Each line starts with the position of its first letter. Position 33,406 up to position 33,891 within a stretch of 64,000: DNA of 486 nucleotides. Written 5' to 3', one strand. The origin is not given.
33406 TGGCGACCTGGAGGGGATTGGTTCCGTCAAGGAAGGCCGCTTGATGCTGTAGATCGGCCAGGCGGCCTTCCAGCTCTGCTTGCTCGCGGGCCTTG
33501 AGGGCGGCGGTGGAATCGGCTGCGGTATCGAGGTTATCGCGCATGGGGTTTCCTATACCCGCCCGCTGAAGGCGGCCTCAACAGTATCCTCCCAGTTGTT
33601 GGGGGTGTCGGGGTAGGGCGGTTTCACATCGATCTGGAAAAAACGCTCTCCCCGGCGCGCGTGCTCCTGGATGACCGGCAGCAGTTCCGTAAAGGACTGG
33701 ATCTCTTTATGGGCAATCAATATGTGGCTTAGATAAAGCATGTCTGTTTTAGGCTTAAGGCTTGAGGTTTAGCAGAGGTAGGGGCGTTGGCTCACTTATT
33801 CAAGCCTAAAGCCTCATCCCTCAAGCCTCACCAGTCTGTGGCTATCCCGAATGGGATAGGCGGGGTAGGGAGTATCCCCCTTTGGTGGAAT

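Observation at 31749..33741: Orphan Cas6/Cmx6-like protein in a tight operon with a cysteine-less DsrC paralogue and two unknown proteins, divergent from the rDsr cluster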

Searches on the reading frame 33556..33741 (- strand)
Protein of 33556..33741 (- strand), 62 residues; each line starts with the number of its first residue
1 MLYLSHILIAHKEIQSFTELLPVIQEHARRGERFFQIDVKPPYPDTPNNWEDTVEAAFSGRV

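Call 3: search_protein_families(library=pfam, proteins=[window:33556-33741:-], max_evalue=1)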
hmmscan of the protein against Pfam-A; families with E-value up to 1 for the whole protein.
window:33556-33741:- (62 aa): 0 families

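Call 4: search_protein_families(library=ncbifam, proteins=[window:33556-33741:-], max_evalue=1)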
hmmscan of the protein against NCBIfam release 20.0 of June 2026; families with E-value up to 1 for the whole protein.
window:33556-33741:- (62 aa): 2 families
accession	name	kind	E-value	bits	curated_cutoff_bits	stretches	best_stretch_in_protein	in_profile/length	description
TIGR02348.1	GroEL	equivalog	0.24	9.8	582.1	1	6-35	217-246/526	chaperonin GroEL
NF000592.1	PRK00013.1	subfamily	0.28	9.6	397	1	5-34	216-245/524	chaperonin GroEL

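Call 47: find_homologous_proteins(query=window:33556-33741:-, max_evalue=0.001)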
Query window:33556-33741:- (62 aa): 282 proteins with E <= 0.001 among 282 candidates; the best 120 are listed.
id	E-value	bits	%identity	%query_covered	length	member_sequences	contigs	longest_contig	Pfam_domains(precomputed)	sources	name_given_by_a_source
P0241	4.0e-30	120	90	100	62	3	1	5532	-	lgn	-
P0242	8.2e-29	116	84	100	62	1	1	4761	-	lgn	-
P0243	1.6e-28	115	85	100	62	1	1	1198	-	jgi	jgi:hypothetical protein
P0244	2.4e-26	108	79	100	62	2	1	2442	-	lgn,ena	-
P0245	9.2e-26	106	77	100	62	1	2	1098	-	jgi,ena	-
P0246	9.3e-25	103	76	100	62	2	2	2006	-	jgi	-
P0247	1.9e-24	102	77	100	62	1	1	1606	-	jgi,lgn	jgi:hypothetical protein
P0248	7.0e-24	100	74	100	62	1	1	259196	-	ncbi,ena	-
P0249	7.1e-24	100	74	100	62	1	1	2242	-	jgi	jgi:hypothetical protein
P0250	7.8e-24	100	74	100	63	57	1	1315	-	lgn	-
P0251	7.8e-24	100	74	100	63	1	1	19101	-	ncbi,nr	ncbi:sulfur relay protein DsrC [Achromatium sp. WMS2]|nr:sulfur relay protein DsrC [Achromatium sp. 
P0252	8.8e-24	100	77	100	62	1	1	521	-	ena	-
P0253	1.4e-23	99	76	100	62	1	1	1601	-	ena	-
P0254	1.6e-23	99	74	100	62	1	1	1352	-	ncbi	-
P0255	2.8e-23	98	73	97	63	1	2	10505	-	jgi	jgi:hypothetical protein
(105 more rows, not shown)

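Call 51: search_solved_structures(query=A3, max_evalue=10, show_alignments=2)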
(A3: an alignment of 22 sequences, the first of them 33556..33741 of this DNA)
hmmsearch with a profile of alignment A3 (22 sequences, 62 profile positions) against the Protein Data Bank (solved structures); distinct sequences matched with E-value up to 10: 7.
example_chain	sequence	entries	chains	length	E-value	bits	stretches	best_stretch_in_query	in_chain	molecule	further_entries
1srv_A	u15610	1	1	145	0.12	15.6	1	6-32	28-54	PROTEIN (GROEL (HSP60 CLASS))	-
1fya_A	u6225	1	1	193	0.9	12.7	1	7-32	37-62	60 KD CHAPERONIN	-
4v4o_A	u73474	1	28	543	1.3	12.3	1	7-32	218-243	cpn60(GroEL)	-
1fy9_A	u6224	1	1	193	1.4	12.1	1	7-32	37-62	60 KD CHAPERONIN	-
7c08_A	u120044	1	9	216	1.6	11.9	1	28-46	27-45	Splicing factor U2AF 23 kDa subunit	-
1dk7_A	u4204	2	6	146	1.7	11.9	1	7-32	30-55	GROEL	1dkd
9hei_Z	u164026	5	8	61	1.7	11.8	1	41-61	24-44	Photosystem II reaction center protein Z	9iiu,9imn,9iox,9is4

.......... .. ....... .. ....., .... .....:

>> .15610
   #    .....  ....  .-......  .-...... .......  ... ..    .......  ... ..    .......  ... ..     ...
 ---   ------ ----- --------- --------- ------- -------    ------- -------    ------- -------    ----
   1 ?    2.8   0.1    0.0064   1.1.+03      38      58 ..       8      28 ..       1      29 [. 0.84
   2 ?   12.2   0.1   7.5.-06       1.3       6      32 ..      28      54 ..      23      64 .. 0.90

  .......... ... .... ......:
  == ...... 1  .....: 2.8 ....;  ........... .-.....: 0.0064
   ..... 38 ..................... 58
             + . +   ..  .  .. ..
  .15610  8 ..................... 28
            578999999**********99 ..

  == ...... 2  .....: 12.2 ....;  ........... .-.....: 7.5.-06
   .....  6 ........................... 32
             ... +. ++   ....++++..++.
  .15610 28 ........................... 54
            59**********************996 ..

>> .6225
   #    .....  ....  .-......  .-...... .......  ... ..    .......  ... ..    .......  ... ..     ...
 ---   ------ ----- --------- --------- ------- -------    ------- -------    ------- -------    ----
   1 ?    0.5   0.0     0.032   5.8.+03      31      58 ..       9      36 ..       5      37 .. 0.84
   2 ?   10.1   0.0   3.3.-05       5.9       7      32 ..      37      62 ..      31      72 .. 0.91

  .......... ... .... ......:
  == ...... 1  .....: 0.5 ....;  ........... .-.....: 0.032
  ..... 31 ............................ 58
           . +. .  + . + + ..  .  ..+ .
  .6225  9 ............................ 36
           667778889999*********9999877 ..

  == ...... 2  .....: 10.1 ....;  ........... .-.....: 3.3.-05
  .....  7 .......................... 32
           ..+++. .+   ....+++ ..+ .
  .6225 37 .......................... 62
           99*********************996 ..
